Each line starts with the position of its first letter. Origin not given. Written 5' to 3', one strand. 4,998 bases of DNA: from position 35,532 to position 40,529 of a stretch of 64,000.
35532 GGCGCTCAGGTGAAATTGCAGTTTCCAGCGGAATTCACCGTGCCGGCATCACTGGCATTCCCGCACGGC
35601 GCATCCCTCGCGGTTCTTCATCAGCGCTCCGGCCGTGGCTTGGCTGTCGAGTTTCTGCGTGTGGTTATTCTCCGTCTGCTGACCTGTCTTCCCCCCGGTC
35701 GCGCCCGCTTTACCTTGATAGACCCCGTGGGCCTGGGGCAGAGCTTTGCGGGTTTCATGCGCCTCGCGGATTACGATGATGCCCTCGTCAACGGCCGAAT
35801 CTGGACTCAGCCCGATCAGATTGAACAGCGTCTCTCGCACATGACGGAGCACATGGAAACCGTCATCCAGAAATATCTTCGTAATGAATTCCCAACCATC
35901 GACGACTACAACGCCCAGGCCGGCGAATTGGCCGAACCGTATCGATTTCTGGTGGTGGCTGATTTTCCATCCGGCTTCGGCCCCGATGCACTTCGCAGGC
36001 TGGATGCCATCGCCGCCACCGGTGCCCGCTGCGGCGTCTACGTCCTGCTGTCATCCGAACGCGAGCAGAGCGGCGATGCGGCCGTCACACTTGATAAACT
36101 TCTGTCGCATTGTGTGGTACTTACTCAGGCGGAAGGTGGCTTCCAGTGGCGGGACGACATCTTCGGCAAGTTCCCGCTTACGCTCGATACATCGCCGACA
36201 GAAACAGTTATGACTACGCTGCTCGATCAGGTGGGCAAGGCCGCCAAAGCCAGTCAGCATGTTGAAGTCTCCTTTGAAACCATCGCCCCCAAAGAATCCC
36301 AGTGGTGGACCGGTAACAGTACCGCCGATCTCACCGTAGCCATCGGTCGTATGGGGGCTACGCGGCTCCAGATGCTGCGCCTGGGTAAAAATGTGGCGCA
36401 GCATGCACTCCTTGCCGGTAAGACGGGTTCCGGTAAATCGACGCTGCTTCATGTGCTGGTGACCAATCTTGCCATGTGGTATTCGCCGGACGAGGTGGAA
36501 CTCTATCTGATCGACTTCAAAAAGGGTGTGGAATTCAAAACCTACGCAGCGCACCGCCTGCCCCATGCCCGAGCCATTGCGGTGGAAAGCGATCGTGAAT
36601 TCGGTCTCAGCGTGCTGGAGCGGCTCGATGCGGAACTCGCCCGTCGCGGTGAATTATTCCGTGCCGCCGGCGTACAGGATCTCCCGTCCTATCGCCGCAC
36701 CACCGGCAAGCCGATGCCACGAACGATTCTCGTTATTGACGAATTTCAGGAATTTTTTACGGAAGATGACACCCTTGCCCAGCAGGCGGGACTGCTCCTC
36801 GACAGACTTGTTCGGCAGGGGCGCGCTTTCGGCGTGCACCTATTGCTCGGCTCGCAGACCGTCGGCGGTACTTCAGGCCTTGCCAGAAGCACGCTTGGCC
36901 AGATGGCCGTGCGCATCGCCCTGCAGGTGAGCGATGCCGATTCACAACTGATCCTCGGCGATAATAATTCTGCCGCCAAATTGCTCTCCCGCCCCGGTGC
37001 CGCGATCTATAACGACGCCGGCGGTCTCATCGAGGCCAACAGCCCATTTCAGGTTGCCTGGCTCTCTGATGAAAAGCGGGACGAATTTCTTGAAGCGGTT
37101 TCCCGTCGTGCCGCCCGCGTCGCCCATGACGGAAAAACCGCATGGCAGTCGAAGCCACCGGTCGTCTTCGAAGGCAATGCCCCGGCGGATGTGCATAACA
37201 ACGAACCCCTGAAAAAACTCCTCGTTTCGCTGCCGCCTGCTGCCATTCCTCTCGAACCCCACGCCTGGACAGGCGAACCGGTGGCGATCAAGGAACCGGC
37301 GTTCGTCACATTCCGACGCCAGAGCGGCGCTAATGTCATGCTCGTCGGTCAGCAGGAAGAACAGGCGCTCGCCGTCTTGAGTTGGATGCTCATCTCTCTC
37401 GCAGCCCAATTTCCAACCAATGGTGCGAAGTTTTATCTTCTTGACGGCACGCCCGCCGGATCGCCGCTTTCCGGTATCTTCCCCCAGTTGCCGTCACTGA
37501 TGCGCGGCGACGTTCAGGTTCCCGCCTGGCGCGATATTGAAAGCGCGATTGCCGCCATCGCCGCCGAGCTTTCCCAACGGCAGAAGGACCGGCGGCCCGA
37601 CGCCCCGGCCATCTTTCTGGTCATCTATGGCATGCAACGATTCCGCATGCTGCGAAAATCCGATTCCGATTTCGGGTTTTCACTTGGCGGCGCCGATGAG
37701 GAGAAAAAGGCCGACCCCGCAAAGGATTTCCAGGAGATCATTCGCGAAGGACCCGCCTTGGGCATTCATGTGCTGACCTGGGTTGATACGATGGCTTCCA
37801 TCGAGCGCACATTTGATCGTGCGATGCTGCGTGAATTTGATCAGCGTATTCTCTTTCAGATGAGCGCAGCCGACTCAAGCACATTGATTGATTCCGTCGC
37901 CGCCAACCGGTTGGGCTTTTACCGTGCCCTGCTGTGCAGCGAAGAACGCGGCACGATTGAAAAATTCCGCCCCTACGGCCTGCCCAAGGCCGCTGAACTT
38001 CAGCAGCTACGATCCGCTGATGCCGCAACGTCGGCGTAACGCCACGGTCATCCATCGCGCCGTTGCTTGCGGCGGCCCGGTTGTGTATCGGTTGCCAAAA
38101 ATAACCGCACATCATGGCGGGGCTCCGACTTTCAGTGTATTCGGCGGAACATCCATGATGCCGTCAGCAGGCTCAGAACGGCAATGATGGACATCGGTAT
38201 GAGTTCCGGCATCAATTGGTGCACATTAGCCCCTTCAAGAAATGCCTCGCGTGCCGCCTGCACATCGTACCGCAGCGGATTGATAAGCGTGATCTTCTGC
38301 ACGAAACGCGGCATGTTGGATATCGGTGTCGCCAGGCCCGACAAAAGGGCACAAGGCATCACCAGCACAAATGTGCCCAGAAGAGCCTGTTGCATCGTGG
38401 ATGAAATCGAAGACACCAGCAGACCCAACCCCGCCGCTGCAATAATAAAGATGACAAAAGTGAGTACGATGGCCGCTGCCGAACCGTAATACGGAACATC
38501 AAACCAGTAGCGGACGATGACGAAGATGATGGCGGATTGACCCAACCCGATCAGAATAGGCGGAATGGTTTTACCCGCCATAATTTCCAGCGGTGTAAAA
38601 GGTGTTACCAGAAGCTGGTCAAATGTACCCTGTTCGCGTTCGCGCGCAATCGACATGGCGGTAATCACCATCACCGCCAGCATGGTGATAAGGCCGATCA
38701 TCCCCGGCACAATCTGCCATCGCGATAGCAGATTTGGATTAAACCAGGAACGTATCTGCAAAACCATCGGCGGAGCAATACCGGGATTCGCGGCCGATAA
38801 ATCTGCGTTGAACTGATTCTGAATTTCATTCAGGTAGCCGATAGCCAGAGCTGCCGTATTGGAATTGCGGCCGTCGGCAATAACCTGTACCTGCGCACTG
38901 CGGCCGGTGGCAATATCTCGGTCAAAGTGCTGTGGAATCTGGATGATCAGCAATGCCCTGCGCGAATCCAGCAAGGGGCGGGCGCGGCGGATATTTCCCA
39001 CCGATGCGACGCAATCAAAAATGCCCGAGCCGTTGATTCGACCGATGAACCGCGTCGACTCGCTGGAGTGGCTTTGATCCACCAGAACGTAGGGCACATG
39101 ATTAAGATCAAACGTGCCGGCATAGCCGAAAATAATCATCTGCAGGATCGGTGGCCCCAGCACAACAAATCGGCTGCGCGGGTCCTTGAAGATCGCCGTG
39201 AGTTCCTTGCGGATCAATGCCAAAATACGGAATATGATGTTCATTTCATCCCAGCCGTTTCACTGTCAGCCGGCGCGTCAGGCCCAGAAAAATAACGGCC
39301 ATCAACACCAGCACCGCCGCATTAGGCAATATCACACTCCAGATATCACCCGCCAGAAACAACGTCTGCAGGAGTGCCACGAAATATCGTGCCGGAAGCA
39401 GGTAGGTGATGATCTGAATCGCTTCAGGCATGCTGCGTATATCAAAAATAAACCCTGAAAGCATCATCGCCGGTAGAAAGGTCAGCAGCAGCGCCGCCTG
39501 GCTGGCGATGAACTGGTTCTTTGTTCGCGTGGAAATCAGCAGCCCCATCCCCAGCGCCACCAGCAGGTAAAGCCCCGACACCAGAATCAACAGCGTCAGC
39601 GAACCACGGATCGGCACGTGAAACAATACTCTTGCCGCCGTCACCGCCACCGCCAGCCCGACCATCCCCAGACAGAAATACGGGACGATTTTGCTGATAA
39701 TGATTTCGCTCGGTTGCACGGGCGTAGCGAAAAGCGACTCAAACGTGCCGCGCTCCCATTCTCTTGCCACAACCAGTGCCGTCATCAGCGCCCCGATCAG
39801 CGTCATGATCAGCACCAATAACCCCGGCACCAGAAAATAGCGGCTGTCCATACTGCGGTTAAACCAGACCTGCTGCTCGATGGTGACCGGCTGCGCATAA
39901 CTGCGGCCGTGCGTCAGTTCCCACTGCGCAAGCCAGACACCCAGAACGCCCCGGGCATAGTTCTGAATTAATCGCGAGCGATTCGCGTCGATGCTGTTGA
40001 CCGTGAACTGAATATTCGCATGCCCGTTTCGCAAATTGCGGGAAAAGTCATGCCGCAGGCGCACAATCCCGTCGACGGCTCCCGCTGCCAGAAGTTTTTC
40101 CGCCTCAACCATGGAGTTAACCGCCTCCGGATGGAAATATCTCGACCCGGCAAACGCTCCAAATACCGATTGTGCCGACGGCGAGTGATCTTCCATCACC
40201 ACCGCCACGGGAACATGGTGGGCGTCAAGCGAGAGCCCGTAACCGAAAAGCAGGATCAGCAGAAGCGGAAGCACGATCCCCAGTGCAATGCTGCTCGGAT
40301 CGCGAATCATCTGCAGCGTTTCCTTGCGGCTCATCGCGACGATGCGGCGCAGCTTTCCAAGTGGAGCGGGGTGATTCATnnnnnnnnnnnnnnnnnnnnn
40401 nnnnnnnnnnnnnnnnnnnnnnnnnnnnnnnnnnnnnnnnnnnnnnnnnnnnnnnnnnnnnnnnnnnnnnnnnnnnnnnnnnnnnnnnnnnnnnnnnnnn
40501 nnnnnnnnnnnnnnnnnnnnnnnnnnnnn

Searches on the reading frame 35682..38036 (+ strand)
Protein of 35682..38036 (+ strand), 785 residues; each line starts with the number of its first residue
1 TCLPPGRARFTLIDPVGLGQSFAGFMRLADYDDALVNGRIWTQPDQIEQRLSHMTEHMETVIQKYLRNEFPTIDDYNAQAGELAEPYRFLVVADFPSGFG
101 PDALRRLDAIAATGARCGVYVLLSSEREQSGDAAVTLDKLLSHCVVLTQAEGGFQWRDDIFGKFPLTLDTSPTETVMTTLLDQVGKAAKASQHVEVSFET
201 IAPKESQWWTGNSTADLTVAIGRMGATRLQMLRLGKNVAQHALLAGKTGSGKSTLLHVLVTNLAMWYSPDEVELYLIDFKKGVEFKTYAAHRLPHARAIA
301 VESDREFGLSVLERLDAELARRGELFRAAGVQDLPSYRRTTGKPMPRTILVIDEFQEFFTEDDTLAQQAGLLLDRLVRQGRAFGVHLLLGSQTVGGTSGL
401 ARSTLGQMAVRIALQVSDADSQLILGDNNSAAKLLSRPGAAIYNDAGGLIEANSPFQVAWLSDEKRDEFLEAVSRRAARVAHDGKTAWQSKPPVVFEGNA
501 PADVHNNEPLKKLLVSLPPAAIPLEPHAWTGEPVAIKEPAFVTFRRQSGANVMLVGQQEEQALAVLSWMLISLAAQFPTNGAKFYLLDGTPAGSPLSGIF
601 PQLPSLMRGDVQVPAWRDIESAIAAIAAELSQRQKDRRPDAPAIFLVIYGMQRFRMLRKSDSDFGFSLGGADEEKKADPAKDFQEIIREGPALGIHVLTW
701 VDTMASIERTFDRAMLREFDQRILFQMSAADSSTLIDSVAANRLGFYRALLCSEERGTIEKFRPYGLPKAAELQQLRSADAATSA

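Call 102: search_dna_similar(query=window:35682-38036:+, collection=plasmids, mode=protein, max_evalue=1e-20, max_rows=25)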
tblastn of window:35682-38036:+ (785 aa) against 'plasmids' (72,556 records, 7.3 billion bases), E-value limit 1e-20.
Records with a match: 14; places in all: 14; records where one place covers at least 80% of the query: 3.
Best place of each record, by identity: <60% 14.
By first word of the organism name: Streptomyces 3; Rhodococcus 2; Rothia 2; Embleya 2; Deinococcus 1; Caballeronia 1; Helicobacter 1; Nonomuraea 1; Curtobacterium 1.
By predicted mobility (MOB-suite, as given by PLSDB): non-mobilizable 10; mobilizable 3; conjugative 1.
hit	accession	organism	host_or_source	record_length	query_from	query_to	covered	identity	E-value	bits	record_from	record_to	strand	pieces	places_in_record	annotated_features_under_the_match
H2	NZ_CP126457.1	Rhodococcus sp. AH-ZY2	single cell,soil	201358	2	769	98%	33.1%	2e-117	399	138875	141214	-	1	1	FtsK/SpoIIIE domain-containing protein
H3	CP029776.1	Deinococcus actinosclerus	mixed culture,wastewater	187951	3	765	97%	29.4%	3e-66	247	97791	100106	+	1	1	DNA translocase FtsK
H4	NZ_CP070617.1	Rhodococcus pseudokoreensis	cell culture,rhizosphere of apple ...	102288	40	708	85%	28.8%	2e-57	221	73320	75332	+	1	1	FtsK/SpoIIIE domain-containing protein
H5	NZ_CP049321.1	Caballeronia sp. SBC2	whole organism,soil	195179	1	486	62%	35.4%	7e-74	270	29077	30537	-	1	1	FtsK/SpoIIIE domain-containing protein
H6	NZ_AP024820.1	Helicobacter sp. NHP19-012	Felis catus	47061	1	477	61%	30.4%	2e-51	203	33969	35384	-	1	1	FtsK/SpoIIIE domain-containing protein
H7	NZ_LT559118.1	Nonomuraea gerenzanensis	-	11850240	69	439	47%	31.0%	2e-23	115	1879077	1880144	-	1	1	none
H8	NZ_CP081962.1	Curtobacterium sp. TC1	Medicago sativa,cell culture,seed ...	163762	102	464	46%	29.8%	7e-24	116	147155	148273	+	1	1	FtsK/SpoIIIE domain-containing protein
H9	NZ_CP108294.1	Streptomyces sp. NBC_00028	-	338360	212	506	38%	32.8%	9e-22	109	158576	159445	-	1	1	FtsK/SpoIIIE domain-containing protein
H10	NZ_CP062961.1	Rothia terrae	culture,dirt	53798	204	499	38%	32.3%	9e-22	109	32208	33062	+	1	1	FtsK/SpoIIIE domain-containing protein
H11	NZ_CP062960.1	Rothia terrae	culture,dirt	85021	204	499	38%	32.3%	9e-22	109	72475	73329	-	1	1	FtsK/SpoIIIE domain-containing protein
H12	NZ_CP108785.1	Embleya sp. NBC_00888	-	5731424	207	489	36%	32.8%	2e-25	121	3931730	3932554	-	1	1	none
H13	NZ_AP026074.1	Streptomyces nigrescens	-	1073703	237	481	31%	34.9%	7e-21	106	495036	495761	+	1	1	none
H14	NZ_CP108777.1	Embleya sp. NBC_00896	-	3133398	206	459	32%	31.8%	7e-21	106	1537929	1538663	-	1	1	none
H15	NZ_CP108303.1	Streptomyces sp. NBC_00019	-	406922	241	442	26%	38.0%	9e-23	112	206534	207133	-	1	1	FtsK/SpoIIIE domain-containing protein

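Call 103: get_annotated_region(hit=H2, flank=7000)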
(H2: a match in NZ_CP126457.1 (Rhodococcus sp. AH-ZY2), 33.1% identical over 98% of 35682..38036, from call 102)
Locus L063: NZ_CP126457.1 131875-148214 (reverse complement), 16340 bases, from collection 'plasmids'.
description: Rhodococcus sp. AH-ZY2 plasmid unnamed1, complete sequence
organism: Rhodococcus sp. AH-ZY2 (NCBI taxid 3047468)
taxonomy: Bacteria; Actinomycetota; Actinomycetes; Mycobacteriales; Nocardiaceae; Rhodococcus; Rhodococcus sp. AH-ZY2
host: -; source: single cell,soil; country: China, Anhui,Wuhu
typing (MOB-suite, as given by PLSDB): conjugative; relaxase MOBF,MOBP; mating-pair formation MPF_T
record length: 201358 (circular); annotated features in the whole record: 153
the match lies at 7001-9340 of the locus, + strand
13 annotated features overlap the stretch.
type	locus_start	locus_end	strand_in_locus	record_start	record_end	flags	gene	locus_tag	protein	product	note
CDS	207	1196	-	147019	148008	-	-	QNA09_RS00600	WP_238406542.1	hypothetical protein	-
CDS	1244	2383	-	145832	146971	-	-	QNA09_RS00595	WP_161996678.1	ATP-binding protein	-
CDS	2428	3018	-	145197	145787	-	-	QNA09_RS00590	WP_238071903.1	LuxR C-terminal-related transcriptional regulator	GO:0006355 - regulation of DNA-templated transcription [Evidence IEA]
CDS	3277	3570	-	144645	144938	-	-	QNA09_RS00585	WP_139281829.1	hypothetical protein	-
CDS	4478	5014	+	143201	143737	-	-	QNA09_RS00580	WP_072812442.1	hypothetical protein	-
CDS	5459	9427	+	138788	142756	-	-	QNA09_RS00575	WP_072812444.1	FtsK/SpoIIIE domain-containing protein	-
CDS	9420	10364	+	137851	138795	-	-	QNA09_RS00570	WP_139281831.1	hypothetical protein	-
CDS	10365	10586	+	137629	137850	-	-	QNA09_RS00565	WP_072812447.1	hypothetical protein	-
CDS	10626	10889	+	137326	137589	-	-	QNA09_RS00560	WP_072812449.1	hypothetical protein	-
CDS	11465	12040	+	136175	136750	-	-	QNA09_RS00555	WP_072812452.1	TerD family protein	GO:0006950 - response to stress [Evidence IEA]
CDS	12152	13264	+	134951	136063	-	-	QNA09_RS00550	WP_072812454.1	DUF475 domain-containing protein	-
CDS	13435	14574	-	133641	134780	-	-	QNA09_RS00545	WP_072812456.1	TerD family protein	-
CDS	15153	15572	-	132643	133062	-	-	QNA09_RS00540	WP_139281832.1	hypothetical protein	-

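Call 104: get_annotated_region(hit=H6, flank=7000)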
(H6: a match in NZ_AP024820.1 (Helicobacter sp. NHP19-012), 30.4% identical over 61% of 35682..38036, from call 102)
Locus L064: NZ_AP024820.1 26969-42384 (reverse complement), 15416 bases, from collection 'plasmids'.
description: Helicobacter sp. NHP19-012 plasmid pNHP190012_1, complete sequence
organism: Helicobacter sp. NHP19-012 (NCBI taxid 2849642)
taxonomy: Bacteria; Campylobacterota; Epsilonproteobacteria; Campylobacterales; Helicobacteraceae; Helicobacter; Helicobacter sp. NHP19-012
host: -; source: Felis catus; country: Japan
typing (MOB-suite, as given by PLSDB): non-mobilizable
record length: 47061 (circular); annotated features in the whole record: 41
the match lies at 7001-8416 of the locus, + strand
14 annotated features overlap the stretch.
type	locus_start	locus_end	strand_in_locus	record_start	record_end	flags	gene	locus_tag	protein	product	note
CDS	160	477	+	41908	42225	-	-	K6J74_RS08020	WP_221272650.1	hypothetical protein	-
CDS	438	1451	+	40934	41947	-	-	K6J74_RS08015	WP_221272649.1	hypothetical protein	-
CDS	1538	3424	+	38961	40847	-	-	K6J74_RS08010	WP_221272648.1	hypothetical protein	-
CDS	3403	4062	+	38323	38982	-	-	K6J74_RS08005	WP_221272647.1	hypothetical protein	-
CDS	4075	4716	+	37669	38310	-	-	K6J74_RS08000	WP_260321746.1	hypothetical protein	-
CDS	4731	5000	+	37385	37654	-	-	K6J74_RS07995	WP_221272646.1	hypothetical protein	-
CDS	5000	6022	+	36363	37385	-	-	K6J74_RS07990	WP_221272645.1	HNH endonuclease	-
CDS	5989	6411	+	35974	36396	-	-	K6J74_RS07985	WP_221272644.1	SMI1/KNR4 family protein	-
CDS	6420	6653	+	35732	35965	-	-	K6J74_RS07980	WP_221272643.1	hypothetical protein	-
CDS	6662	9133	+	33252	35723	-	-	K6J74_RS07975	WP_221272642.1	FtsK/SpoIIIE domain-containing protein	-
CDS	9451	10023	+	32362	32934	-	-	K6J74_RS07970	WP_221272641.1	hypothetical protein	-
CDS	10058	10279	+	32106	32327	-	-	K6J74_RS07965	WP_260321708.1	ribbon-helix-helix domain-containing protein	-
CDS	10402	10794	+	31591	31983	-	-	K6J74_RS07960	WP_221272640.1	type II toxin-antitoxin system PemK/MazF family toxin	-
CDS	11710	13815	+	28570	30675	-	-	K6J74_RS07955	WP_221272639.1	replication initiation protein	GO:0006270 - DNA replication initiation [Evidence IEA]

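Call 105: get_annotated_region(hit=H3, flank=7000)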
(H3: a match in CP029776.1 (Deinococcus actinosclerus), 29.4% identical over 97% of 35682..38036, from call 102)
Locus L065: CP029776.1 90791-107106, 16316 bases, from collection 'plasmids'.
description: Deinococcus actinosclerus strain SJTR plasmid unnamed2, complete sequence
organism: Deinococcus actinosclerus (NCBI taxid 1768108)
taxonomy: Bacteria; Deinococcota; Deinococci; Deinococcales; Deinococcaceae; Deinococcus; Deinococcus actinosclerus
host: -; source: mixed culture,wastewater; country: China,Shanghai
typing (MOB-suite, as given by PLSDB): non-mobilizable
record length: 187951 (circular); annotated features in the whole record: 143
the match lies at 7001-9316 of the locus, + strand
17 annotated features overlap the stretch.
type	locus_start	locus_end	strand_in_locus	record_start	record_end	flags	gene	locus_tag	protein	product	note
CDS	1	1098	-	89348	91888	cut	-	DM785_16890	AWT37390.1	hypothetical protein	-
CDS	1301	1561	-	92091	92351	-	-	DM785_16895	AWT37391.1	hypothetical protein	-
CDS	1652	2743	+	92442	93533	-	-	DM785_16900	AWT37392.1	IS701 family transposase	-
CDS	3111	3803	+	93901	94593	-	-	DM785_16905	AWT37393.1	IS701 family transposase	-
CDS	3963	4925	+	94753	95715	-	-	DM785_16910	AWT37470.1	IS4 family transposase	-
CDS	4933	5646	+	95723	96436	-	-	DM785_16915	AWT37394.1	hypothetical protein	-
CDS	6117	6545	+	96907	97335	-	-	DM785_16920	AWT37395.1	hypothetical protein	-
CDS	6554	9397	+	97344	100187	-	-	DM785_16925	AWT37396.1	DNA translocase FtsK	-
CDS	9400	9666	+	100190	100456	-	-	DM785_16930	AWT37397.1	hypothetical protein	-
CDS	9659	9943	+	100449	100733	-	-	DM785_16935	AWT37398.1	hypothetical protein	-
CDS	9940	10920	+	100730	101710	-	-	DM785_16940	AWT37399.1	hypothetical protein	-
CDS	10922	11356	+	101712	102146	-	-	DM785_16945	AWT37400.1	hypothetical protein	-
CDS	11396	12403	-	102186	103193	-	-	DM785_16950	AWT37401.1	hypothetical protein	-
CDS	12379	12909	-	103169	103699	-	-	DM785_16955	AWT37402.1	hypothetical protein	-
CDS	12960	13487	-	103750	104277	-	-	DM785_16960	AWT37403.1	hypothetical protein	-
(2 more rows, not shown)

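Call 107: search_protein_families(library=pfam, proteins=[L064:5000-6019:+, L063:9420-10361:+, L065:9940-10917:+, L065:10922-11353:+, L064:5989-6408:+, L063:10365-10583:+, L064:6420-6650:+, L065:9659-9940:+, L063:10626-10886:+, L064:4731-4997:+], max_evalue=0.05)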
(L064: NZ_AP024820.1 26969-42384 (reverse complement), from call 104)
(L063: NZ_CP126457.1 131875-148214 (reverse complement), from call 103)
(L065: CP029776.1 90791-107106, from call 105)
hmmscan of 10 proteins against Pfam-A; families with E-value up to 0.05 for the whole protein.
L064:5000-6019:+ (340 aa): 3 families
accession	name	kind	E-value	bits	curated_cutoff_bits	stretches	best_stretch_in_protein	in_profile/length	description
PF14414.12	WHH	-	1.1e-11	44.6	25.1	1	291-333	2-42/43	A nuclease of the HNH/ENDO VII superfamily with conserved WHH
PF12639.13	Colicin-DNase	-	9.8e-09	36.4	25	1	236-324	8-94/96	DNase/tRNase domain of colicin-like bacteriocin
PF13374.12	TPR_10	-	0.011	16.2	27.5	0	89-120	1-32/42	Tetratricopeptide repeat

L063:9420-10361:+ (314 aa): 0 families

L065:9940-10917:+ (326 aa): 1 family
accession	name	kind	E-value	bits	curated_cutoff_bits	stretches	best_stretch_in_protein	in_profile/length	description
PF02465.23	FliD_N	-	0.029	15.5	24.8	1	108-183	5-82/97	Flagellar hook-associated protein 2 N-terminus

L065:10922-11353:+ (144 aa): 0 families

L064:5989-6408:+ (140 aa): 2 families
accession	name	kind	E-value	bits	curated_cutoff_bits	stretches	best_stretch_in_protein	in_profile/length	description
PF09346.15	SMI1_KNR4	-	1.6e-06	29.1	25.4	1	19-122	2-109/125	SMI1 / KNR4 family (SUKH-1)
PF14568.11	SUKH_6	-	2e-05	25.5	27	1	34-121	14-104/119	SMI1-KNR4 cell-wall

L063:10365-10583:+ (73 aa): 0 families

L064:6420-6650:+ (77 aa): 1 family
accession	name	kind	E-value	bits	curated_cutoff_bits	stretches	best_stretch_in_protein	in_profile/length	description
PF09190.17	DALR_2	-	0.00072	20.5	22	1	16-71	1-48/57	DALR domain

L065:9659-9940:+ (94 aa): 1 family
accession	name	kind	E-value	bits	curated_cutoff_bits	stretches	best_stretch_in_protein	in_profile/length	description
PF06013.18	WXG100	-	7.6e-05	23.3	27.3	1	11-86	9-84/86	Proteins of 100 residues with WXG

L063:10626-10886:+ (87 aa): 3 families
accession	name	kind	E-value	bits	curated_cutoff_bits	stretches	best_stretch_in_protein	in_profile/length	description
PF16331.10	TolA_bind_tri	-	0.0029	18.1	30.1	0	11-33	34-56/76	TolA binding protein trimerisation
PF06013.18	WXG100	-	0.0051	17.5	27.3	1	5-82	3-82/86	Proteins of 100 residues with WXG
PF05739.25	SNARE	-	0.018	15.4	26.8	0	59-84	2-27/53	SNARE domain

L064:4731-4997:+ (89 aa): 3 families
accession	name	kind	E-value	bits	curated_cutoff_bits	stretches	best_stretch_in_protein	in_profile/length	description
PF06013.18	WXG100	-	4.6e-05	24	27.3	1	5-66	3-64/86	Proteins of 100 residues with WXG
PF05957.18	DUF883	-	0.0026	18.1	25.4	1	50-82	6-38/53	DUF883 N-terminal domain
PF25008.1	DUF7784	-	0.0091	16.1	27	1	6-77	106-177/182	Domain of unknown function (DUF7784)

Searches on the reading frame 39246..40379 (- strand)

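Call 7: search_protein_families(library=pfam, proteins=[window:39246-40379:-], max_evalue=0.001)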
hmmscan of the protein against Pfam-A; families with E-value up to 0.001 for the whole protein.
window:39246-40379:- (377 aa): 4 families
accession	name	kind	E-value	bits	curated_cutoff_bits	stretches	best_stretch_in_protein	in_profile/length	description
PF12698.13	ABC2_membrane_3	-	2.2e-47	162.3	31.6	1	31-368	8-345/347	ABC-2 family transporter protein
PF01061.29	ABC2_membrane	-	2.6e-25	89.7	26.9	1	175-341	51-210/211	ABC-2 type transporter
PF12679.13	ABC2_membrane_2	-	2.5e-13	50.4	27.2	1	15-368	2-274/283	ABC-2 family transporter protein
PF12730.13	ABC2_membrane_4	-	1.7e-06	28.5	27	1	183-300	51-176/179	ABC-2 family transporter protein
